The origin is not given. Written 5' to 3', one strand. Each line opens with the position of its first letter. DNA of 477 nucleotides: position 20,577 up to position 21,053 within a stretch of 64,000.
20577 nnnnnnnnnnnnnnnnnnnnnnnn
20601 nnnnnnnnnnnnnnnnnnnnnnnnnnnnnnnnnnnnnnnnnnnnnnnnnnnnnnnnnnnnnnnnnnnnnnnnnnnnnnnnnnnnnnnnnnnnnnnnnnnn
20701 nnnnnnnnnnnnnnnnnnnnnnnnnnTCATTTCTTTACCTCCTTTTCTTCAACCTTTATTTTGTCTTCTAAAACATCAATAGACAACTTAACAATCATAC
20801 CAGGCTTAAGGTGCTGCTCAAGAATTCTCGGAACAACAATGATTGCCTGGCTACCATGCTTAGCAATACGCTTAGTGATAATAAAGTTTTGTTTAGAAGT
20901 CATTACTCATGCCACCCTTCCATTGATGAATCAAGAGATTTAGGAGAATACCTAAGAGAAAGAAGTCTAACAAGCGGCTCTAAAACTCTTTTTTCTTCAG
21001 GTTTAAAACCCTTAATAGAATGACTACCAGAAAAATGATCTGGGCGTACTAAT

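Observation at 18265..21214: Module copy 2: the same AbrB-PhoU-like / kinase / small AbrB-like arrangement, with an extra upstream ORF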

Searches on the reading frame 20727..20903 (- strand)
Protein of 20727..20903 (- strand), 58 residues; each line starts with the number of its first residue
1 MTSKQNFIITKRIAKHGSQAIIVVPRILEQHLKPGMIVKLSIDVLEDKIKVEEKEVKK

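Call 3: search_protein_families(library=pfam, proteins=[window:20727-20903:-], max_evalue=0.1)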
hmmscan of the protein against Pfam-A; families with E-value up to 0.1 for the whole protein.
window:20727-20903:- (58 aa): 0 families

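Call 12: find_homologous_proteins(query=window:20727-20903:-, max_evalue=0.01)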
Query window:20727-20903:- (58 aa): 111 proteins with E <= 0.01 among 111 candidates.
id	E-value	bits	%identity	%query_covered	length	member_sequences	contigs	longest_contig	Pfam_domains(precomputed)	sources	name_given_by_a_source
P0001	1.3e-27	111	100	100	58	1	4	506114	-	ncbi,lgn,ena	ncbi:MAG: hypothetical protein AABW73_01290 [Nanoarchaeota archaeon]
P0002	1.0e-17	80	76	97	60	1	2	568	-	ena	-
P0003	3.2e-17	78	92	64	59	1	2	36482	-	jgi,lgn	jgi:hypothetical protein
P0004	6.0e-17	78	86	74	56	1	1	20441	-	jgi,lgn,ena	-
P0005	7.5e-17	77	70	91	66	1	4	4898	-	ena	-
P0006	7.2e-16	74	86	74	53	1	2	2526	-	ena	-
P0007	9.2e-16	74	76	84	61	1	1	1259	-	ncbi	-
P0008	1.2e-15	74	84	64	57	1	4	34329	-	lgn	-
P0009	1.2e-15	73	65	88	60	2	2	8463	-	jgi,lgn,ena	-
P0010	1.2e-15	73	71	88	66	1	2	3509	-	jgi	jgi:hypothetical protein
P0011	1.5e-15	73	65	95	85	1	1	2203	-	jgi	jgi:hypothetical protein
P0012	3.0e-15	72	71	88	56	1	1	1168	-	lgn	-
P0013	3.5e-15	72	78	84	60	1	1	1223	-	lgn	-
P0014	3.9e-15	72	72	79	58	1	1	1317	-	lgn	-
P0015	4.0e-15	72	68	91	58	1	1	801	-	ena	-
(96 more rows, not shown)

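Call 15: find_related_loci(query=A1, collection=genome_contigs, flank=6000)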
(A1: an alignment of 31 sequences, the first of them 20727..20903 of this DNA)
Query A1 (58 aa) in genome_contigs; peptide patterns used: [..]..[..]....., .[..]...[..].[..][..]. (x = any residue, [..] = any of these).
312 stretches matched a pattern; 295 encode a relative of the query (tblastn E <= 1e-3); the best 80 are kept; 79 distinct loci.
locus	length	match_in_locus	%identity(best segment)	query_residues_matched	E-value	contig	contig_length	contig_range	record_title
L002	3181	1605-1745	70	1-47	3e-19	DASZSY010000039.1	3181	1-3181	MAG TPA_asm: Candidatus Nanoarchaeia archaeon isolate SMAG_U6062 k141_656874, whole genome shotgun sequence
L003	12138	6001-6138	72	1-46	4e-19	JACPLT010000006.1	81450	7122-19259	MAG: Candidatus Pacearchaeota archaeon isolate NC_groundwater_528_Ag_S-0.1um_33_10 S35_SO-1_scaffold_154160, whole genom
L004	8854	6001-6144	71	3-50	1e-18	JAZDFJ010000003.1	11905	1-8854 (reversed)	MAG: Candidatus Woesearchaeota archaeon isolate MEGAHIT-group-0.204 k141_9613739, whole genome shotgun sequence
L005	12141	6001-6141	72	1-47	1e-18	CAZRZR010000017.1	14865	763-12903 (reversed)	MAG TPA_asm: Candidatus Woesearchaeota archaeon isolate SRP342105_co2_377 genome assembly, contig: NODE_4237_length_1486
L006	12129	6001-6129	79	5-47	1e-18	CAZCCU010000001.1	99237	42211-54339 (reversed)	MAG TPA_asm: uncultured Methanosarcinales archaeon isolate SRP119689_co1_339 genome assembly, contig: NODE_181_length_99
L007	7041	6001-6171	63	6-58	2e-18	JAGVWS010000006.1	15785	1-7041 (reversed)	Candidatus Pacearchaeota archaeon isolate RIFCSPHIGHO2_01_FULL_37_14 rifcsphigho2_01_scaffold_16812, whole genome shotgu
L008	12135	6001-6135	78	1-46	2e-18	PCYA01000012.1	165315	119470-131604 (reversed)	MAG: Candidatus Woesearchaeota archaeon CG10_big_fil_rev_8_21_14_0_10_37_12 CG10_8_21_14_0.10_scaffold_151_c, whole geno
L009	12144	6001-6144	73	3-47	3e-18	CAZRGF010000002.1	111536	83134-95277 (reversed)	MAG TPA_asm: Candidatus Woesearchaeota archaeon isolate SRP178699_co1_535 genome assembly, contig: NODE_94_length_111536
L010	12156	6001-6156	70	1-56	4e-18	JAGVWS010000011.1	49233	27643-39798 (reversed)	Candidatus Pacearchaeota archaeon isolate RIFCSPHIGHO2_01_FULL_37_14 rifcsphigho2_01_scaffold_2828, whole genome shotgun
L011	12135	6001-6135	71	3-47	4e-18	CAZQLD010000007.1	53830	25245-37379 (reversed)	MAG TPA_asm: Candidatus Woesearchaeota archaeon isolate binchicken_co89_543 genome assembly, contig: NODE_721_length_538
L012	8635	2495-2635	66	1-47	4e-18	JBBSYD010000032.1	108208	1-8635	MAG: Nanoarchaeota archaeon isolate H43-bin227_1 H43_bin227_1_000000000032, whole genome shotgun sequence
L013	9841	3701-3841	68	1-47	6e-18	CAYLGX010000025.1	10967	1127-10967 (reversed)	MAG TPA_asm: Candidatus Woesearchaeota archaeon isolate SRP272421_co3_79 genome assembly, contig: NODE_18260_length_1096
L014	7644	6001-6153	57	3-53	8e-18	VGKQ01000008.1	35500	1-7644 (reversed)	MAG: Candidatus Pacearchaeota archaeon isolate M_DeepCast_400m_m2_082 M_DeepCast_400m_m2_082_Ga0194112_10001401, whole g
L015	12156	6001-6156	62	3-57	8e-18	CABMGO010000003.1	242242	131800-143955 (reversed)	uncultured archaeon isolate LFW-170_1 genome assembly, contig: LFW1701_3, whole genome shotgun sequence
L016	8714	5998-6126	72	4-46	8e-18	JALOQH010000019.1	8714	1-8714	MAG: archaeon isolate Prado150 scaffold_15430, whole genome shotgun sequence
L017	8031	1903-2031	74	5-47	1e-17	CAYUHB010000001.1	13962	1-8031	MAG TPA_asm: uncultured Methanosarcinales archaeon isolate binchicken_co119_486 genome assembly, contig: NODE_5654_lengt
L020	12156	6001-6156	67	3-54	2e-17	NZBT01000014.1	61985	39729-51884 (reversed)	MAG: Candidatus Pacearchaeota archaeon isolate ARS1309 MHASMcontig_664612, whole genome shotgun sequence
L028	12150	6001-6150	66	5-54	4e-17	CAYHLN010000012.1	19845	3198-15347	MAG TPA_asm: Candidatus Woesearchaeota archaeon isolate ERP119705_co13_477 genome assembly, contig: NODE_3415_length_198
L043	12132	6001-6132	68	4-47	2e-16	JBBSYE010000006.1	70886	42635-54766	MAG: Nanoarchaeota archaeon isolate H41-bin053_1 H41_bin053_1_000000000006, whole genome shotgun sequence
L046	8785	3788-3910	73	7-47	2e-16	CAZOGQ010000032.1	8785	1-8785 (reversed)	MAG TPA_asm: Candidatus Woesearchaeota archaeon isolate SRP214966_co4_519 genome assembly, contig: NODE_9475_length_8785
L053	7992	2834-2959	69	7-48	4e-16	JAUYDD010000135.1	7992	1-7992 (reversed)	MAG: Nanoarchaeota archaeon isolate C20_maxbin.123 C20_k141_248657, whole genome shotgun sequence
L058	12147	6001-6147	61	2-48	7e-16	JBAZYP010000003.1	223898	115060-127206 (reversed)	MAG: Candidatus Pacearchaeota archaeon isolate SO_2017_GW1_83 NODE_437_length_223898_cov_1.495386_OW334_2017, whole geno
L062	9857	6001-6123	68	7-47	7e-16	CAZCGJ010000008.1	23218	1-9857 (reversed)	MAG TPA_asm: Candidatus Woesearchaeota archaeon isolate SRP272421_co2_592 genome assembly, contig: NODE_5847_length_2321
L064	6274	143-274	68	3-46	9e-16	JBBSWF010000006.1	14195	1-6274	MAG: Nanoarchaeota archaeon isolate H52-bin087_1 H52_bin087_1_000000000006, whole genome shotgun sequence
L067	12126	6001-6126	64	5-46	1e-15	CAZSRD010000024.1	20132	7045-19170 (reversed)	MAG TPA_asm: uncultured Methanosarcinales archaeon isolate SRP178699_co1_479 genome assembly, contig: NODE_3222_length_2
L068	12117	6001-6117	72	7-45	1e-15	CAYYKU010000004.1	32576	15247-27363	MAG TPA_asm: Candidatus Woesearchaeota archaeon isolate SRP178699_co1_25 genome assembly, contig: NODE_1394_length_32576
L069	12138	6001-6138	63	1-46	1e-15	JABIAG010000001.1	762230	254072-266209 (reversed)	MAG: Candidatus Woesearchaeota archaeon isolate SI048_bin101 k141_1078392, whole genome shotgun sequence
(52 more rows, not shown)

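Call 24: search_solved_structures(query=A1, max_evalue=10, show_alignments=3)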
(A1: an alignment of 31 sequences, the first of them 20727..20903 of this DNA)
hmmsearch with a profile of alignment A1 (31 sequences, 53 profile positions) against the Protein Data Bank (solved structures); distinct sequences matched with E-value up to 10: 4.
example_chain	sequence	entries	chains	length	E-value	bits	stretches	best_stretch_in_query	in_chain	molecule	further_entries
8ju8_A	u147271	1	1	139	0.2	14.2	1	9-25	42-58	de novo designed protein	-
5ija_A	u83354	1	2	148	0.36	13.4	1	14-42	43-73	Hydrogenase-specific maturation endopeptidase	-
3tl2_A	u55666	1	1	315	0.4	13.3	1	9-25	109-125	Malate dehydrogenase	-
4on9_A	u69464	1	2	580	1.8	11.2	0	22-43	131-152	Probable ATP-dependent RNA helicase DDX58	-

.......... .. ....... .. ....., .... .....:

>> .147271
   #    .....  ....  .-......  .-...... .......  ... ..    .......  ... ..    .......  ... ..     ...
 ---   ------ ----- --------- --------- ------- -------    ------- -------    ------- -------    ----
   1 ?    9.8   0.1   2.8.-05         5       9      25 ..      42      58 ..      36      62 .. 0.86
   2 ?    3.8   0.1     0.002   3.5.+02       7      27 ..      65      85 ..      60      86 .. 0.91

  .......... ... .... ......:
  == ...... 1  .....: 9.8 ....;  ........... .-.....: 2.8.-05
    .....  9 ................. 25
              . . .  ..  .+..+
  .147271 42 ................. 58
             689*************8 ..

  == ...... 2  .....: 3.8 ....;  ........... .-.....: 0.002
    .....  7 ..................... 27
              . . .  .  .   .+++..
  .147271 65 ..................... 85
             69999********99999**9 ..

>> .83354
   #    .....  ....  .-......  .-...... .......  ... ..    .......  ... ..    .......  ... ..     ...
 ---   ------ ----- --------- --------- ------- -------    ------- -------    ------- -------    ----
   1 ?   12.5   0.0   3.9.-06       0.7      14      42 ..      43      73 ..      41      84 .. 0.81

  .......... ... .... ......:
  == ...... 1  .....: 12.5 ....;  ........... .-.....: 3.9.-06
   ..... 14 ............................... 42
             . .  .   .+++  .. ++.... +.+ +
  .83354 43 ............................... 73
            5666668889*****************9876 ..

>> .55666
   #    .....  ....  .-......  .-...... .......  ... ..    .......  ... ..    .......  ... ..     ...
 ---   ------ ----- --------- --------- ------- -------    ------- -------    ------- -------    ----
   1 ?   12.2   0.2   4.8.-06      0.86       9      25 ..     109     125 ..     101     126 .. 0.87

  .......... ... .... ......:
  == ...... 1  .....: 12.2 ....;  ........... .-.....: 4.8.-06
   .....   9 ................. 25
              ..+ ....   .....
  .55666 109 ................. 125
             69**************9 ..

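Call 25: search_protein_families(library=ncbifam, proteins=[window:20727-20903:-], max_evalue=0.1)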
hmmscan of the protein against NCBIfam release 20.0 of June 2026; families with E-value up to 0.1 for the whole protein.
window:20727-20903:- (58 aa): 0 families

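Call 35: predict_structure(alignment_id=A4)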
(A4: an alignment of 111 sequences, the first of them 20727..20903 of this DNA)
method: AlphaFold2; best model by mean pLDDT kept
length: 58 residues; sequences in the alignment: 111
mean_pLDDT: 78.7   pTM: 0.45
mean pLDDT of the five models: 78.7, 75.5, 74.0, 72.5, 69.4
residues with pLDDT >= 90: 7; 70-90: 37; 50-70: 10; < 50: 4
segments of 3 or more residues with pLDDT < 50: none
pLDDT, mean of each block of 10 residues (from residue 1): 78 89 86 88 75 49
secondary structure, 60 per line:
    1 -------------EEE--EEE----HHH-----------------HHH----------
elements in order: E14-16 E19-21

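Call 45: search_protein_families(library=pfam, alignment_id=A4, max_evalue=10)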
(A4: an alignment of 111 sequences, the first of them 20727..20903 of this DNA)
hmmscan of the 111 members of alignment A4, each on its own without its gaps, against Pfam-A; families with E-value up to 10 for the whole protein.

A. member 1, window:20727-20903:- (58 aa): 0 families

B. families by the number of members that match (of 111 scanned): 7 families
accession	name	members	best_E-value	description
PF04014.23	MazE_antitoxin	6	0.0039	Antidote-toxin recognition MazE, bacterial antitoxin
PF07927.17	HicA_toxin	3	0.028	HicA toxin of bacterial toxin-antitoxin,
PF15023.12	DUF4523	3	0.035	Protein of unknown function (DUF4523)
PF13182.11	DUF4007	2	0.11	Protein of unknown function (DUF4007)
PF00166.26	Cpn10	1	0.054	Chaperonin 10 Kd subunit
PF22893.2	ULD_2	1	0.12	Ubiquitin-like domain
PF23179.1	bHLH_INO2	1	0.14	INO2 bHLH domain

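Call 47: fold_search(model_id=the predicted structure, library=pdb)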
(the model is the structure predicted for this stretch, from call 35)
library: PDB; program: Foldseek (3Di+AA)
matches with E <= 10: 3; with E <= 0.001: 0
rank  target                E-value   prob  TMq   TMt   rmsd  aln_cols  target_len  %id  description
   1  8jvr                  1.2e+00  0.35  0.42  0.52   3.0        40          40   18  Crystal structure of the dimeric RIFT fold protein Ph1_GG (released 2024-07-03)
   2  8jvq                  1.6e+00  0.33  0.43  0.50   2.8        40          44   15  Crystal structure of the dimeric RIFT fold protein Ph1_DG (released 2024-07-03)
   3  1mvf_D                9.0e+00  0.06  0.36  0.45   4.2        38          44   21  MazE addiction antidote (released 2003-06-10)

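Call 48: search_protein_representatives(alignment_id=A4)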
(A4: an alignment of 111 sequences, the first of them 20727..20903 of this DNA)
Query: 111 sequences, 57 profile positions. Proteins with E-value up to 0.001 (for the whole library): 158; up to 1e-10: 104; up to 1e-30: 1. The best 150 are listed.
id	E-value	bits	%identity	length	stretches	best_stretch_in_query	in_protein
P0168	1.5e-46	171.7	-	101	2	3-54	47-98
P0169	2.0e-24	100.9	-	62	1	3-55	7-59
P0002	1.1e-23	98.5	-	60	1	4-55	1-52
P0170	4.3e-23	96.6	-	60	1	3-51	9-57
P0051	9.2e-23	95.5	-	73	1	3-53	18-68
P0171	2.0e-22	94.4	-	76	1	3-51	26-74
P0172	2.4e-22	94.2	-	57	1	5-50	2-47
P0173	2.7e-22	94.0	-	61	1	6-52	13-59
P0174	3.7e-22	93.6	-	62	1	2-53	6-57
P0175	5.0e-22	93.1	-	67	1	2-50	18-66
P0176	5.9e-22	92.9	-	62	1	2-54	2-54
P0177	6.9e-22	92.7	-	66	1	3-51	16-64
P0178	1.0e-21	92.2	-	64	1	3-54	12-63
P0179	1.8e-21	91.3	-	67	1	2-51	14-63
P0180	2.1e-21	91.2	-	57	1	2-51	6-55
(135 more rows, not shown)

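Call 62: predict_structure(protein=P0168)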
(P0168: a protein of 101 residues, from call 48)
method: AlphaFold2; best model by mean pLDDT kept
length: 101 residues; sequences in the alignment: 1
mean_pLDDT: 83.5   pTM: 0.72
mean pLDDT of the five models: 83.5, 82.9, 82.7, 79.1, 76.3
residues with pLDDT >= 90: 47; 70-90: 38; 50-70: 11; < 50: 5
segments of 3 or more residues with pLDDT < 50: 98-100
pLDDT, mean of each block of 10 residues (from residue 1): 83 90 88 89 70 91 89 89 92 56 56
secondary structure, 60 per line:
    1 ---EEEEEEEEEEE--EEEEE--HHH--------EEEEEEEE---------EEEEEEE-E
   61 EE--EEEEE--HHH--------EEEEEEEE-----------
elements in order: E4-14 E17-21 E35-42 E52-58 E60-62 E65-69 E83-90

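Call 79: search_protein_families(library=pfam, proteins=[L003:9379-10554:+, L012:6765-8000:+, L005:9231-10292:+, L043:9309-10385:+, L017:5028-6152:+, L064:3046-4236:+, L069:6138-7223:+, L028:8676-9866:+], max_evalue=0.01)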
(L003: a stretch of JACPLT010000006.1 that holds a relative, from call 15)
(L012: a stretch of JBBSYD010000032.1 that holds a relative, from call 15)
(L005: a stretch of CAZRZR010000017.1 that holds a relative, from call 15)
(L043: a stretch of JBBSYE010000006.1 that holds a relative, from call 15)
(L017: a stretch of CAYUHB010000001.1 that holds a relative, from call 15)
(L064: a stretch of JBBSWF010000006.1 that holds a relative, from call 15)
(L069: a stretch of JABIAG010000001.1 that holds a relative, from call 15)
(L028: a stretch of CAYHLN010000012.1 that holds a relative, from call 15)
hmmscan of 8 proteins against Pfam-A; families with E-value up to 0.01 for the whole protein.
L003:9379-10554:+ (391 aa): 0 families

L012:6765-8000:+ (411 aa): 0 families

L005:9231-10292:+ (353 aa): 0 families

L043:9309-10385:+ (358 aa): 0 families

L017:5028-6152:+ (374 aa): 3 families
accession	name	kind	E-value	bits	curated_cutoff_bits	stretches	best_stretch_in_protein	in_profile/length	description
PF13458.12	Peripla_BP_6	-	5.3e-60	204.3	31.7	1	31-355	2-329/343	Periplasmic binding protein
PF01094.35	ANF_receptor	-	3e-35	122.3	25.4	1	56-357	8-343/353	Receptor family ligand binding region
PF13433.12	Peripla_BP_5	-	3.9e-23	82.6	27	1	38-354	8-325/363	Periplasmic binding protein domain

L064:3046-4236:+ (396 aa): 4 families
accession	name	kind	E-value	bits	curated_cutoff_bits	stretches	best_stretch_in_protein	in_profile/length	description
PF13458.12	Peripla_BP_6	-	2.6e-43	149.5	31.7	1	60-384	3-335/343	Periplasmic binding protein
PF01094.35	ANF_receptor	-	2.7e-11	43.5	25.4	1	93-376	21-338/353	Receptor family ligand binding region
PF04348.19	LppC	-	8e-07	28.5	28.8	1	57-240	217-394/563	LppC putative lipoprotein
PF13433.12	Peripla_BP_5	-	6.1e-05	22.7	27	1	183-374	126-322/363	Periplasmic binding protein domain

L069:6138-7223:+ (361 aa): 3 families
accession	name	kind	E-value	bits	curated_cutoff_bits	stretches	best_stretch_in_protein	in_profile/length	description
PF13458.12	Peripla_BP_6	-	2.6e-48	165.9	31.7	1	25-355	2-342/343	Periplasmic binding protein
PF01094.35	ANF_receptor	-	5.2e-27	95.2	25.4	1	48-348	6-345/353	Receptor family ligand binding region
PF13433.12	Peripla_BP_5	-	3.1e-16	59.9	27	1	26-359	2-344/363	Periplasmic binding protein domain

L028:8676-9866:+ (396 aa): 0 families

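Call 85: search_protein_families(library=pfam, proteins=[L006:6113-6658:+, L013:3925-4767:+, L020:6156-6650:+, L046:3919-4920:+, L053:2973-3869:+, L058:6150-6761:+, L067:6186-6806:+, L068:6107-6853:+, L062:6107-7174:+, L009:6143-6793:+], max_evalue=0.01)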
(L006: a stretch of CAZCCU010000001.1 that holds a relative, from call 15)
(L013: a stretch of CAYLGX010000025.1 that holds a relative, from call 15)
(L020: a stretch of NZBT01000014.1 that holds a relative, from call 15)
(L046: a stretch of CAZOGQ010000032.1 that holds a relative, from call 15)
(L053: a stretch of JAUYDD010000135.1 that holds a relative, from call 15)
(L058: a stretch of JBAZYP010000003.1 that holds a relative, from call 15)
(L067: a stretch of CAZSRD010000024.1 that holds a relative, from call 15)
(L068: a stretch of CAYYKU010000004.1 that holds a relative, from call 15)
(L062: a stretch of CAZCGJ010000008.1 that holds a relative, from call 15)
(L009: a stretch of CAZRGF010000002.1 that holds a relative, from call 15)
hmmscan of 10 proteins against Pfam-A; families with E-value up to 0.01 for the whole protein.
L006:6113-6658:+ (181 aa): 0 families

L013:3925-4767:+ (280 aa): 5 families
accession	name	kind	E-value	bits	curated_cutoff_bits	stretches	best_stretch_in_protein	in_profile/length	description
PF01926.29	MMR_HSR1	-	1.4e-19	70.7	21.9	1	127-197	2-71/113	50S ribosome-binding GTPase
PF02421.24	FeoB_N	-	8.9e-10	38.7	27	1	127-185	3-63/156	Ferrous iron transport protein B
PF03193.22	RsgA_GTPase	-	2.1e-06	28.1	30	1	126-180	108-169/174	RsgA GTPase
PF00009.33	GTP_EFTU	-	6.7e-05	23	26.5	0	4-71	82-150/188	Elongation factor Tu GTP binding domain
PF02492.25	cobW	-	0.00087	19.4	20.7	1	14-72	114-172/180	CobW/HypB/UreG, nucleotide-binding domain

L020:6156-6650:+ (164 aa): 0 families

L046:3919-4920:+ (333 aa): 5 families
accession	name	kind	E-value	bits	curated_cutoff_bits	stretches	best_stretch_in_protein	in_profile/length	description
PF13379.11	NMT1_2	-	4e-26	92.8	24.7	1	42-270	3-241/252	NMT1-like family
PF09084.16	NMT1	-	3.5e-22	79.8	20.5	1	56-270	3-212/216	NMT1/THI5 like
PF04069.17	OpuAC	-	5.9e-08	33.1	21.2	1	45-213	1-185/257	Substrate binding domain of ABC-type glycine betaine transport system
PF12974.12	Phosphonate-bd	-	0.00013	21.9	27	1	76-182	31-136/242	ABC transporter, phosphonate, periplasmic substrate-binding protein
PF16868.10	NMT1_3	-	0.0049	17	27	1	84-205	50-167/289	NMT1-like family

L053:2973-3869:+ (298 aa): 0 families

L058:6150-6761:+ (203 aa): 1 family
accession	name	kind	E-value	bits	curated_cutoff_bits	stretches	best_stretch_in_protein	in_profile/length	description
PF13688.12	Reprolysin_5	-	0.0048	17.6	27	0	15-163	14-156/196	Metallo-peptidase family M12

L067:6186-6806:+ (206 aa): 1 family
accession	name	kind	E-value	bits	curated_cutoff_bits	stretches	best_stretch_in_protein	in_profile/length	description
PF25286.1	DUF7876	-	0.0052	16.8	27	1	103-169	8-74/190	Domain of unknown function (DUF7876)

L068:6107-6853:+ (248 aa): 3 families
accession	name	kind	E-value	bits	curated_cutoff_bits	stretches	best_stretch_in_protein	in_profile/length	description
PF00069.31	Pkinase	-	3.3e-19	69.8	31.7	1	52-234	1-170/263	Protein kinase domain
PF07714.23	PK_Tyr_Ser-Thr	-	0.00047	20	23.1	1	106-213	48-154/258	Protein tyrosine and serine/threonine kinase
PF14531.12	Kinase-like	-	0.007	16.1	25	0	167-208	151-192/289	Kinase-like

L062:6107-7174:+ (355 aa): 3 families
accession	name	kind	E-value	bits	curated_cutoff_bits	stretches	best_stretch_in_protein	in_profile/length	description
PF00069.31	Pkinase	-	1.9e-25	90.2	31.7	1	52-267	1-197/263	Protein kinase domain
PF07714.23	PK_Tyr_Ser-Thr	-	2.5e-09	37.3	23.1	1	54-271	3-208/258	Protein tyrosine and serine/threonine kinase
PF14531.12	Kinase-like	-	0.0025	17.6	25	0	168-212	152-196/289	Kinase-like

L009:6143-6793:+ (216 aa): 1 family
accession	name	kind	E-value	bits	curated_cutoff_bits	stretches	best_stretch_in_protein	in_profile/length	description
PF06610.18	AlaE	-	5.9e-16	59.3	25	2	124-193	77-140/141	L-alanine exporter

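Call 88: search_solved_structures(query=P0168, max_evalue=10, show_alignments=2)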
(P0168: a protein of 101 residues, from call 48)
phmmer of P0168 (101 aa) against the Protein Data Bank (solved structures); distinct sequences matched with E-value up to 10: 0.

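Call 90: search_protein_families(library=padloc, proteins=[window:20727-20903:-], max_evalue=0.01)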
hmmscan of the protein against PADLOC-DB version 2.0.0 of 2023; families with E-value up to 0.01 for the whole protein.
window:20727-20903:- (58 aa): 0 families
